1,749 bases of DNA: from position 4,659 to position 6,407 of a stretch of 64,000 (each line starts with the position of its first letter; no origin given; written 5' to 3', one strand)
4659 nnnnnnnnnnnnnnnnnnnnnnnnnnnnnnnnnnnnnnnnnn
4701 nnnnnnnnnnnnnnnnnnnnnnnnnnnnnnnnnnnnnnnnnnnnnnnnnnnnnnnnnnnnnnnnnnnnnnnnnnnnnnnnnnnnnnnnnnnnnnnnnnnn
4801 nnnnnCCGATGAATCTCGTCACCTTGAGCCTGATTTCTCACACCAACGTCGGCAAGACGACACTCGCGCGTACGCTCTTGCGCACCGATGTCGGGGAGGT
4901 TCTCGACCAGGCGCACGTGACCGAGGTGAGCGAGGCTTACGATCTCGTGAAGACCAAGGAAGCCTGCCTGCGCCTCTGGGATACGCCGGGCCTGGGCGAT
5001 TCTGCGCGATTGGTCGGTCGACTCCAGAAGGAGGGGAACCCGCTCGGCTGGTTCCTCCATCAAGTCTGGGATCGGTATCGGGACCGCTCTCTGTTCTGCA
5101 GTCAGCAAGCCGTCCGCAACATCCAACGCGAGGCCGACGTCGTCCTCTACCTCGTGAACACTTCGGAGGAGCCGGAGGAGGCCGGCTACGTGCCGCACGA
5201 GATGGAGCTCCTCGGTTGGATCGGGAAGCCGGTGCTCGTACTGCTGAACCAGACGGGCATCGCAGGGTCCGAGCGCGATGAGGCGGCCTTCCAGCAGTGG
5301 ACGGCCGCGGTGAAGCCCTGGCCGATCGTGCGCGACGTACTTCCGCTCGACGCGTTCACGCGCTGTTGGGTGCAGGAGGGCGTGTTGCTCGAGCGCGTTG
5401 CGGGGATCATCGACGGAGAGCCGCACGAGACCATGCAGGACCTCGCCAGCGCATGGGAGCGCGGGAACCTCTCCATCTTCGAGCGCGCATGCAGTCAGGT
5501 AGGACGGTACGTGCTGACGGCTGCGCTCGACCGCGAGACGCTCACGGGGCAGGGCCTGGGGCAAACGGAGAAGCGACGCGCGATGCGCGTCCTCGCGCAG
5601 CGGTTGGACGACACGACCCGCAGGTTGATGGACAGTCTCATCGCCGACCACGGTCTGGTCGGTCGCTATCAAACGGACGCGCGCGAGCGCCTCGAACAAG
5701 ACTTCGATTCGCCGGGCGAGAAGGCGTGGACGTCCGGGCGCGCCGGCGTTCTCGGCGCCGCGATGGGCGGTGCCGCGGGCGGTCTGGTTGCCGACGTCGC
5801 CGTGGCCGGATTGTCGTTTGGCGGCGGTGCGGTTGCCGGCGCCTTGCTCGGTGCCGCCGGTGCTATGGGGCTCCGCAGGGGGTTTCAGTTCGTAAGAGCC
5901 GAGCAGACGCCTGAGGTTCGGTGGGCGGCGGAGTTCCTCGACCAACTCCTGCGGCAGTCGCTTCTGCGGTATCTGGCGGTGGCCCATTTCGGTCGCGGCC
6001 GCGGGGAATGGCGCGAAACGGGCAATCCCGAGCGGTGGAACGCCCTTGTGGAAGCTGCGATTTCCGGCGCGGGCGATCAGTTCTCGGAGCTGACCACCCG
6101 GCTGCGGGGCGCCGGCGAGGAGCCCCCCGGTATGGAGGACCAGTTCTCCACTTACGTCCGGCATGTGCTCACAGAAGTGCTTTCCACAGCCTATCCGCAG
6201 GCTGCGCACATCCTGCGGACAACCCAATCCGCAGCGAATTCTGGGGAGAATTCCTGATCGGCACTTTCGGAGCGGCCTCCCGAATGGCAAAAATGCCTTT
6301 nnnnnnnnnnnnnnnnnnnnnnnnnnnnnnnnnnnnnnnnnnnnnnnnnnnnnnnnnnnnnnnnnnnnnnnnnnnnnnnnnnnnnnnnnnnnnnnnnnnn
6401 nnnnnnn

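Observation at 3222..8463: Three-gene membrane-GTPase module: DUF2868-like membrane protein, DUF3482-like GTPase and a bacterial dynamin-like protein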

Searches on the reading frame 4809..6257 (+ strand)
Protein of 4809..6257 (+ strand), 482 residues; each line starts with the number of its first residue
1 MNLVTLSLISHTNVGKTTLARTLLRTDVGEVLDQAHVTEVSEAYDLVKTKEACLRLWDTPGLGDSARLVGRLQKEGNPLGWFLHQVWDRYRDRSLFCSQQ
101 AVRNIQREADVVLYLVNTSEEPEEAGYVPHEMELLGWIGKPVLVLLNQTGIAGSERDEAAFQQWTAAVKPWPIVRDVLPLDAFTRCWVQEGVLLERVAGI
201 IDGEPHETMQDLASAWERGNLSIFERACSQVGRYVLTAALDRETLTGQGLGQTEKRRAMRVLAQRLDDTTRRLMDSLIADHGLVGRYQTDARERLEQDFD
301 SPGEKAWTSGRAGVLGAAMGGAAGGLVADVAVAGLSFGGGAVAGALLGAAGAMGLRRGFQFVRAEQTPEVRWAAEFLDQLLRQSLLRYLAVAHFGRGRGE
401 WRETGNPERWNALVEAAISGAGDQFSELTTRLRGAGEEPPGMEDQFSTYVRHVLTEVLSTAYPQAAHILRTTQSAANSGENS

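Call 6: search_protein_families(library=pfam, proteins=[window:4809-6257:+], max_evalue=0.01)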
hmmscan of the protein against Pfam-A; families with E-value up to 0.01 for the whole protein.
window:4809-6257:+ (482 aa): 2 families
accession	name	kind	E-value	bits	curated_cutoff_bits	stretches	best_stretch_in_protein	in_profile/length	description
PF11981.13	DUF3482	-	5.5e-11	42.8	29.2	1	189-412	24-251/293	Domain of unknown function (DUF3482)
PF01926.29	MMR_HSR1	-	3.2e-10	40.5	21.9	1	8-148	4-113/113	50S ribosome-binding GTPase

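Call 7: search_protein_families(library=ncbifam, proteins=[window:4809-6257:+], max_evalue=0.01)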
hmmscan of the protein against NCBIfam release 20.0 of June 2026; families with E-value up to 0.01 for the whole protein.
window:4809-6257:+ (482 aa): 3 families
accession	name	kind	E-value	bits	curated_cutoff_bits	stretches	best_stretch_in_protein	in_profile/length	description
TIGR00231.1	small_GTP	domain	3.3e-05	23.7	42.5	1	4-65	4-66/164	GTP-binding protein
TIGR03594.1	GTPase_EngA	equivalog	0.00019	20.6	306.7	0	6-65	3-61/432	ribosome biogenesis GTPase Der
NF000908.1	PRK00089.1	equivalog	0.00024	20.5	237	0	5-70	5-69/291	GTPase Era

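Call 17: find_homologous_proteins(query=window:4809-6257:+)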
Query window:4809-6257:+ (482 aa): 6946 proteins with E <= 0.001 among 8000 candidates; the best 120 are listed.
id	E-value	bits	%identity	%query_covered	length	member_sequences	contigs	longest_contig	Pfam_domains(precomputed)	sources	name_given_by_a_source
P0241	0.0e+0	1079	100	100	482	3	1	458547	PF11981.14,PF01926.30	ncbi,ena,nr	ncbi:MAG: GTPase domain-containing protein [Candidatus Binatia bacterium]|nr:GTPase domain-containin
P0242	2.6e-279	945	88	100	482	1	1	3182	PF11981.14,PF01926.30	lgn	-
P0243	1.1e-277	939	87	100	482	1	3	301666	PF11981.14,PF01926.30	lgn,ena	-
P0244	3.9e-276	934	86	100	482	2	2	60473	PF11981.14,PF01926.30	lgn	-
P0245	1.5e-275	932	86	100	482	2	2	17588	PF11981.14,PF01926.30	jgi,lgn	-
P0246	2.4e-274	928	86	100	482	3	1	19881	PF11981.14,PF01926.30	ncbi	-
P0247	1.8e-271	919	84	100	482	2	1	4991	PF11981.14,PF01926.30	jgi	-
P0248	8.5e-270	913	85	100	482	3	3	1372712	PF11981.14,PF01926.30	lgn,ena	-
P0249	2.6e-244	829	78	100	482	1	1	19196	PF11981.14,PF01926.30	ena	-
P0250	1.2e-238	810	76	99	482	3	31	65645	PF11981.14,PF01926.30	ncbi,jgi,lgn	jgi:hypothetical protein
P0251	2.2e-230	783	75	98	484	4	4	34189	PF11981.14,PF01926.30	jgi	-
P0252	1.5e-193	662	66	97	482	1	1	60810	PF11981.14,PF01926.30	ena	-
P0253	6.8e-191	653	66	97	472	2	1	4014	PF11981.14,PF01926.30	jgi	jgi:hypothetical protein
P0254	4.6e-190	650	62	100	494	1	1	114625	PF11981.14,PF01926.30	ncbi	ncbi:MAG: DUF3482 domain-containing protein [Deltaproteobacteria bacterium]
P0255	6.3e-188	643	64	98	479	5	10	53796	PF11981.14,PF01926.30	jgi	jgi:hypothetical protein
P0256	6.4e-188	643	62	99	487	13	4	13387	PF11981.14,PF01926.30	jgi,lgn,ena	jgi:hypothetical protein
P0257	7.5e-188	643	64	98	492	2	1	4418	PF11981.14,PF01926.30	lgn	-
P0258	8.4e-186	636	64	97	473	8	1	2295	PF11981.14,PF01926.30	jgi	jgi:Domain of unknown function (DUF3482)/50S ribosome-binding GTPase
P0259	1.7e-185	635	65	97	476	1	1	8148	PF11981.14,PF01926.30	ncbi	-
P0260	1.9e-185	635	62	100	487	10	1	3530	PF11981.14,PF01926.30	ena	-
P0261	9.9e-185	633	62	99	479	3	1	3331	PF11981.14,PF01926.30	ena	-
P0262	1.2e-184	632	64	98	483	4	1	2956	PF11981.14,PF01926.30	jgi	jgi:hypothetical protein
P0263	3.1e-184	631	63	96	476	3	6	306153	PF11981.14,PF01926.30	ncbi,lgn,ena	-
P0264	4.9e-184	630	64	97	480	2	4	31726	PF11981.14,PF01926.30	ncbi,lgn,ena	-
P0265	1.4e-182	626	62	99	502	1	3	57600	PF11981.14,PF01926.30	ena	-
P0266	3.7e-180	618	62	97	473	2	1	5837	PF11981.14,PF01926.30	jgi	jgi:predicted GTPase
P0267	4.0e-177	608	-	-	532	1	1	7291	PF11981.14,PF01926.30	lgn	-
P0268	2.5e-174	598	62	97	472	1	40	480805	PF11981.14,PF01926.30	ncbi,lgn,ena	ncbi:MAG TPA: DUF3482 domain-containing protein [Candidatus Binatia bacterium]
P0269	3.6e-174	598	62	98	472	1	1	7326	PF11981.14,PF01926.30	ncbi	ncbi:MAG: DUF3482 domain-containing protein [Thermodesulfobacteriota bacterium]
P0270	4.1e-172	591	60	98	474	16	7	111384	PF11981.14,PF01926.30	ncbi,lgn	ncbi:MAG: DUF3482 domain-containing protein [Candidatus Binatia bacterium]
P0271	5.1e-170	584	60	98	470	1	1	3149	PF11981.14,PF01926.30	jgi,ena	-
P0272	6.1e-170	584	59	97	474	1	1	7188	PF11981.14,PF01926.30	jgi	-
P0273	1.5e-169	583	59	97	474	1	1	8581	PF11981.14,PF01926.30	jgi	jgi:hypothetical protein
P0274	2.9e-169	582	60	97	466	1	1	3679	PF11981.14,PF01926.30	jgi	jgi:hypothetical protein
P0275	3.6e-169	581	60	98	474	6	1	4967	PF11981.14,PF01926.30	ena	-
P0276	5.0e-169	581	59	97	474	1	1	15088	PF11981.14,PF01926.30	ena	-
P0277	6.1e-169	581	59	97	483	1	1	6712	PF11981.14,PF01926.30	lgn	-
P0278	6.9e-169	580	59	97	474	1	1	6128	PF11981.14,PF01926.30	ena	-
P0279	1.4e-168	580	59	98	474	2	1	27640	PF11981.14,PF01926.30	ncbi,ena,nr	ncbi:MAG: DUF3482 domain-containing protein [Deltaproteobacteria bacterium]|nr:DUF3482 domain-contai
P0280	2.5e-168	579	59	98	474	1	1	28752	PF11981.14,PF01926.30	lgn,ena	-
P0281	4.2e-168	578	59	98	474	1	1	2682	PF11981.14,PF01926.30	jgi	-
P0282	4.6e-168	578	59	98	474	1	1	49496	PF11981.14,PF01926.30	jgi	-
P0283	5.8e-168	577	59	97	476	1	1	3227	PF11981.14,PF01926.30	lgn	-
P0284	6.2e-168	577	58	98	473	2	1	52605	PF11981.14,PF01926.30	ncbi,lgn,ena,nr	ncbi:MAG TPA: DUF3482 domain-containing protein [Candidatus Binatia bacterium]|nr:DUF3482 domain-con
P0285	1.0e-167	577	58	98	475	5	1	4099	PF11981.14,PF01926.30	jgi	jgi:GTPase Era involved in 16S rRNA processing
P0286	1.6e-167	576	60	97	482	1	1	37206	PF11981.14,PF01926.30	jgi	jgi:hypothetical protein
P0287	2.7e-167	575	59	97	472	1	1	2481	PF11981.14,PF01926.30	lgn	-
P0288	6.6e-167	574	58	98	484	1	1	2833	PF11981.14,PF01926.30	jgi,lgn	jgi:hypothetical protein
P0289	7.0e-167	574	58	98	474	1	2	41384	PF11981.14,PF01926.30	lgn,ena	-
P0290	9.2e-167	573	57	97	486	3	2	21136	PF11981.14,PF01926.30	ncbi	-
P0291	1.7e-166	573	59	98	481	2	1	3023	PF11981.14,PF01926.30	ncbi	-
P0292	1.9e-166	572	57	97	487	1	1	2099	PF11981.14,PF01926.30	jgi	-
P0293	2.2e-166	572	59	97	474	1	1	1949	PF11981.14,PF01926.30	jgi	jgi:GTPase Era involved in 16S rRNA processing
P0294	9.1e-166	570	60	97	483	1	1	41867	PF11981.14,PF01926.30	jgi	-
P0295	1.3e-164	566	59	97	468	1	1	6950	PF11981.14,PF01926.30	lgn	-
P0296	4.5e-148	512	54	98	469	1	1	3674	PF11981.14,PF01926.30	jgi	-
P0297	1.4e-146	507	55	97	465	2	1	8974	PF11981.14,PF01926.30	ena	-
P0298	2.8e-144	499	53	98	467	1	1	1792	PF11981.14,PF01926.30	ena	-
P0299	1.1e-143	497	53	97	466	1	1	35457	PF11981.14,PF01926.30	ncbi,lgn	-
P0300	1.2e-143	497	53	96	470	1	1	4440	PF11981.14,PF01926.30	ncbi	-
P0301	2.6e-143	496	53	96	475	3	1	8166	PF11981.14,PF01926.30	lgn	-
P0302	4.0e-142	492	52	96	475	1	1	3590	PF11981.14,PF01926.30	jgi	jgi:GTPase Era involved in 16S rRNA processing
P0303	4.2e-142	492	50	100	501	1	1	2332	PF11981.14,PF01926.30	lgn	-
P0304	1.8e-141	490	52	98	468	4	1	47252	PF11981.14,PF01926.30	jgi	jgi:hypothetical protein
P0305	7.5e-141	488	52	97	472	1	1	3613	PF11981.14,PF01926.30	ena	-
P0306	1.9e-139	483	51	96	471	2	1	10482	PF11981.14,PF01926.30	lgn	-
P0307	2.8e-139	483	53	97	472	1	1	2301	PF11981.14,PF01926.30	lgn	-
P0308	6.3e-139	482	53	97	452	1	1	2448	PF11981.14,PF01926.30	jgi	jgi:hypothetical protein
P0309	9.0e-139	481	50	98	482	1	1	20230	PF11981.14,PF01926.30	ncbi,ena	-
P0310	1.1e-138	481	51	96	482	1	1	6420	PF11981.14,PF01926.30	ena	-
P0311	1.8e-138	480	51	97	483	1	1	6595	PF11981.14,PF01926.30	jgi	jgi:hypothetical protein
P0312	4.8e-138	479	51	97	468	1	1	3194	PF11981.14,PF01926.30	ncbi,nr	ncbi:MAG: DUF3482 domain-containing protein [Acidobacteria bacterium]|nr:DUF3482 domain-containing p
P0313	6.6e-138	478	53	97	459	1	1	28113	PF11981.14,PF01926.30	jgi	-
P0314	7.3e-138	478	52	97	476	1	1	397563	PF11981.14,PF01926.30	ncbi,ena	-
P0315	1.2e-137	477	50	96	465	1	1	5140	PF11981.14,PF01926.30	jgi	-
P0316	2.0e-137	477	51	97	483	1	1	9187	PF11981.14,PF01926.30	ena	-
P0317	2.4e-137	476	54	87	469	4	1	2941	PF11981.14,PF01926.30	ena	-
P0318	3.2e-137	476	52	97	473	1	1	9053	PF11981.14,PF01926.30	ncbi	ncbi:MAG: GTPase domain-containing protein, partial [Acidobacteriota bacterium]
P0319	1.9e-136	474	51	97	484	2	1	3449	PF11981.14,PF01926.30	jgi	jgi:GTPase SAR1 family protein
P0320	2.2e-136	473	50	97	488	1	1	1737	PF11981.14,PF01926.30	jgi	-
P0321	2.5e-136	473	50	97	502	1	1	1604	PF11981.14,PF01926.30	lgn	-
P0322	3.0e-136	473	50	97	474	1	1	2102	PF11981.14,PF01926.30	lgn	-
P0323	3.3e-136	473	50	94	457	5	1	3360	PF11981.14,PF01926.30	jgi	jgi:GTPase SAR1 family protein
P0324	4.4e-136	472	50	97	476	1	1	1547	PF11981.14,PF01926.30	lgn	-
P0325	4.8e-136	472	48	96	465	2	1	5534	PF11981.14,PF01926.30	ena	-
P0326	4.8e-136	472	50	97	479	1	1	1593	PF11981.14,PF01926.30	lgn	-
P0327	1.0e-135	471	51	97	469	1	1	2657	PF11981.14,PF01926.30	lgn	-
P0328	3.2e-135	469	50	96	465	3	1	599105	PF11981.14,PF01926.30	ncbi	-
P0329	3.2e-135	469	52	96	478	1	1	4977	PF11981.14,PF01926.30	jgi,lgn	jgi:hypothetical protein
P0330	4.3e-135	469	51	96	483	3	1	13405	PF11981.14,PF01926.30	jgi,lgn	-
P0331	5.2e-135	469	51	97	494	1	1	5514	PF11981.14,PF01926.30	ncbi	-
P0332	5.5e-135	469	51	98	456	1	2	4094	PF11981.14,PF01926.30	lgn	-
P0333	5.8e-135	469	51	97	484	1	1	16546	PF11981.14,PF01926.30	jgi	jgi:hypothetical protein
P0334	5.8e-135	469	50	97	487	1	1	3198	PF11981.14,PF01926.30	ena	-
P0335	5.9e-135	469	50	99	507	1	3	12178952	PF11981.14,PF01926.30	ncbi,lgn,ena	-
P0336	6.8e-135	468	49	97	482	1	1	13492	PF11981.14,PF01926.30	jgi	jgi:hypothetical protein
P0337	6.8e-135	468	51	96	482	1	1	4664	PF11981.14,PF01926.30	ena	-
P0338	1.0e-134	468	50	98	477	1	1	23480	PF11981.14,PF01926.30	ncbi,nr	ncbi:MAG: GTPase domain-containing protein [bacterium]|nr:GTPase domain-containing protein [bacteriu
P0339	1.3e-134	468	49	96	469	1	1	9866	PF11981.14,PF01926.30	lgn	-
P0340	2.1e-134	467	49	97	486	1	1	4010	PF11981.14,PF01926.30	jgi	jgi:hypothetical protein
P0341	3.0e-134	466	50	97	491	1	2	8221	PF11981.14,PF01926.30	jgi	jgi:hypothetical protein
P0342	3.2e-134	466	55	86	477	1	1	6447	PF11981.14,PF01926.30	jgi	-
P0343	3.7e-134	466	49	97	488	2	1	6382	PF11981.14,PF01926.30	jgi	-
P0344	3.9e-134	466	52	88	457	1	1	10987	PF11981.14,PF01926.30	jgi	-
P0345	4.5e-134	466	49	100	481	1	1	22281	PF11981.14,PF01926.30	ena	-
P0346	4.6e-134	466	51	97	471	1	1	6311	PF11981.14,PF01926.30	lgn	-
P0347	4.9e-134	466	51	97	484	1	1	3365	PF11981.14,PF01926.30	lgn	-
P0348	5.3e-134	465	50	97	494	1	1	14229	PF11981.14,PF01926.30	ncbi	-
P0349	6.7e-134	465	50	97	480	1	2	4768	PF11981.14,PF01926.30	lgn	-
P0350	7.2e-134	465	51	98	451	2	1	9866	PF11981.14,PF01926.30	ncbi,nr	ncbi:MAG TPA: DUF3482 domain-containing protein [Planctomycetota bacterium]|nr:DUF3482 domain-contai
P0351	8.2e-134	465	49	97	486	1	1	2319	PF11981.14,PF01926.30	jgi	jgi:hypothetical protein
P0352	1.2e-133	464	50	96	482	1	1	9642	PF11981.14,PF01926.30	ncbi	-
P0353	1.5e-133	464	47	96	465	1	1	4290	PF11981.14,PF01926.30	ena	-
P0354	1.7e-133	464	49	98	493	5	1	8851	PF11981.14,PF01926.30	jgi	jgi:hypothetical protein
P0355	1.9e-133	464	48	95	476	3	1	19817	PF11981.14,PF01926.30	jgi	jgi:hypothetical protein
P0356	2.0e-133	464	54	87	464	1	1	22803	PF11981.14,PF01926.30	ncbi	-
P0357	2.9e-133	463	51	98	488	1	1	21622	PF11981.14,PF01926.30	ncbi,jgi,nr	ncbi:MAG: DUF3482 domain-containing protein [Acidobacteria bacterium]|nr:MAG: DUF3482 domain-contain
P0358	3.5e-133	463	50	97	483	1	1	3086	PF11981.14,PF01926.30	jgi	jgi:hypothetical protein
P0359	3.9e-133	463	50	99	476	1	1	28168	PF11981.14,PF01926.30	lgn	-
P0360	4.4e-133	462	50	98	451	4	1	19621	PF11981.14,PF01926.30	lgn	-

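Call 19: find_related_loci(query=A1, collection=genome_contigs, flank=8000)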
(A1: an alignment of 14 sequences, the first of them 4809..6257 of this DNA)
Query A1 (482 aa) in genome_contigs; peptide patterns used: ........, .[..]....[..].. (x = any residue, [..] = any of these).
600 stretches matched a pattern (row limit reached: there are more); 553 encode a relative of the query (tblastn E <= 1e-3); the best 80 are kept; 80 distinct loci.
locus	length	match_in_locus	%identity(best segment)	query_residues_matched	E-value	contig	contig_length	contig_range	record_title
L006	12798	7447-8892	90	1-482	0e+0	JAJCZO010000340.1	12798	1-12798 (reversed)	MAG: Deltaproteobacteria bacterium isolate OFTM293 OFTM293_339, whole genome shotgun sequence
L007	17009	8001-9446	86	1-482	0e+0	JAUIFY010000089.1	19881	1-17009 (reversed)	MAG: bacterium isolate Co_bin.122 NODE_15321_length_19881_cov_1.022578, whole genome shotgun sequence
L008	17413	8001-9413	60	1-471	4e-166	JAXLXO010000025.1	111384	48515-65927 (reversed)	MAG: Candidatus Binatia bacterium isolate STL-DESB3 C3.115.fa-25, whole genome shotgun sequence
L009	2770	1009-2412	60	4-471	4e-175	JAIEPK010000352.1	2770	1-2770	MAG: Candidatus Binatia bacterium isolate co.spades.DASTOOL.2.5kb_007 c_000000346204, whole genome shotgun sequence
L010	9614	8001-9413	59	1-471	2e-162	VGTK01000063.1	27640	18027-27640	MAG: Deltaproteobacteria bacterium isolate K_Offshore_80m_m2_211 K_Offshore_80m_m2_211_Ga0194132_10003542, whole genome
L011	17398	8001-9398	52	1-465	3e-146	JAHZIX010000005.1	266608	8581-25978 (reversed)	MAG: Deltaproteobacteria bacterium isolate P_S1_bin.14 k141_182709, whole genome shotgun sequence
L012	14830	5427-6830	50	4-473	5e-142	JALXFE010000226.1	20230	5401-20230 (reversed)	MAG: Thermoanaerobaculia bacterium isolate V2_maxbin2_scaf2bin.072 V2_NODE_242_length_20230_cov_7.319455, whole genome s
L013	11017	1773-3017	52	1-417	1e-134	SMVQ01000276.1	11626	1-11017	MAG: Planctomycetota bacterium isolate N075bin59 k141_1545213, whole genome shotgun sequence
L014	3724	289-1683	46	1-469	1e-130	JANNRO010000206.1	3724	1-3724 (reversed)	MAG: Planctomycetia bacterium isolate SOY_31_metabat_341 SOY_31_k141_1533809, whole genome shotgun sequence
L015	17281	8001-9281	48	4-418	4e-126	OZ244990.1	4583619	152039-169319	MAG: Candidatus Eiseniibacteriota bacterium isolate 2ac8f909-beb7-4024-9be3-18111db1b52c genome assembly, chromosome: 1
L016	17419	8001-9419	45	4-464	2e-125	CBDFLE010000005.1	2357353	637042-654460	MAG: Candidatus Multivoradales bacterium isolate 28b26adc-de60-4d61-9d00-aad20df54228 genome assembly, contig: contig_4,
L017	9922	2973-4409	48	4-482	5e-123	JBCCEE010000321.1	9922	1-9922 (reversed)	MAG: Acidobacteriota bacterium isolate P01_B01_bin.10 k141_418765_length_9922_cov_42.2197, whole genome shotgun sequence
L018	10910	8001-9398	48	4-470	2e-122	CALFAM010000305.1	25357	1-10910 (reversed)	MAG: uncultured bacterium isolate R1_Bin_Bin_46_1 genome assembly, contig: c_000000264423, whole genome shotgun sequence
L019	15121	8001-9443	44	2-470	3e-122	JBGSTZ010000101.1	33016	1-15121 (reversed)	MAG: Burkholderiaceae bacterium isolate JTS-AC420 k141_1702837, whole genome shotgun sequence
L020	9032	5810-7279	48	4-477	1e-120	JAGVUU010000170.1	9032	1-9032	MAG: Gammaproteobacteria bacterium isolate WAS_Bin_33 WAS_Bin_33_scaffold_3564, whole genome shotgun sequence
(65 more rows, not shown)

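Call 26: search_solved_structures(query=A1, max_evalue=1)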
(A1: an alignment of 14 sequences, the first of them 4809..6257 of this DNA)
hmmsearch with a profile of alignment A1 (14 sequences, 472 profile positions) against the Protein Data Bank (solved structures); distinct sequences matched with E-value up to 1: 20.
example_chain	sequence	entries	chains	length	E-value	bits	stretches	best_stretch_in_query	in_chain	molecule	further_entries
9jkp_B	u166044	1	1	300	5.5e-05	25.3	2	6-62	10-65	GTPase Era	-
5dn8_A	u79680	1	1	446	0.00015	23.8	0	6-65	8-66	GTPase Der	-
7c1o_A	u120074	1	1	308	0.0021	20.1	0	106-190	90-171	GTPase Era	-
1ovm_A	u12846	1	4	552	0.0021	20.1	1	135-206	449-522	Indole-3-pyruvate decarboxylase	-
3r9w_A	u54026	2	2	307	0.0032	19.5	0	105-190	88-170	GTPase Era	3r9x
3iev_A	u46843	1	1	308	0.0032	19.5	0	105-190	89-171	GTP-binding protein era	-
8csp_a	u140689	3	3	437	0.011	17.7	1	7-62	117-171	GTPase Era, mitochondrial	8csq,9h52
2dyk_A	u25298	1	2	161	0.041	15.8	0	7-63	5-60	GTP-binding protein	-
3j8g_X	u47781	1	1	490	0.079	14.9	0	4-62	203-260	GTPase Der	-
1puj_A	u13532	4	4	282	0.25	13.2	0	8-62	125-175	conserved hypothetical protein ylqF | Ribosome biogenesis GTPase A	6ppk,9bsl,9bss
1mky_A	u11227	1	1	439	0.41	12.5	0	5-65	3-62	Probable GTP-binding protein engA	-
7p2y_G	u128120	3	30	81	0.46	12.4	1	334-386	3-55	ATP synthase subunit c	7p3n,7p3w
4ac9_A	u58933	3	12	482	0.66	11.8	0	2-69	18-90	MJ0495-LIKE PROTEIN | TRANSLATION ELONGATION FACTOR SELB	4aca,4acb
2fh5_B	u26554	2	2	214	0.8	11.6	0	15-82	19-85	Signal recognition particle receptor beta subunit | Signal recognition particle receptor beta subunit (SR b)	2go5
5x4b_A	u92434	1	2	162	0.82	11.5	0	99-154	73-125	GTPase Der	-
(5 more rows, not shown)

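Call 44: search_protein_families(library=padloc, proteins=[window:4809-6257:+], max_evalue=0.1)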
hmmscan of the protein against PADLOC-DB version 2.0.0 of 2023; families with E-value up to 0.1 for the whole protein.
window:4809-6257:+ (482 aa): 2 families
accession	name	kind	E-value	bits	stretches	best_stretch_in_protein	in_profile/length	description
PDLC03841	LeoBC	-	4.9e-08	30.5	1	11-148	85-188/601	-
PDLC03839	LeoA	-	3.2e-07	27.8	1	11-125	65-150/559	-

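Call 45: search_protein_families(library=phrogs, proteins=[window:4809-6257:+], max_evalue=0.01)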
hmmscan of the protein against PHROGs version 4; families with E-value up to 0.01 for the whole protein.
window:4809-6257:+ (482 aa): 2 families
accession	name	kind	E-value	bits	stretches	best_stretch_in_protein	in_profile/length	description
phrog_8900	-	unknown function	7.9e-13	49.1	1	2-147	9-162/466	-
phrog_16468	-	unknown function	0.0086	16.2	0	7-65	42-96/328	-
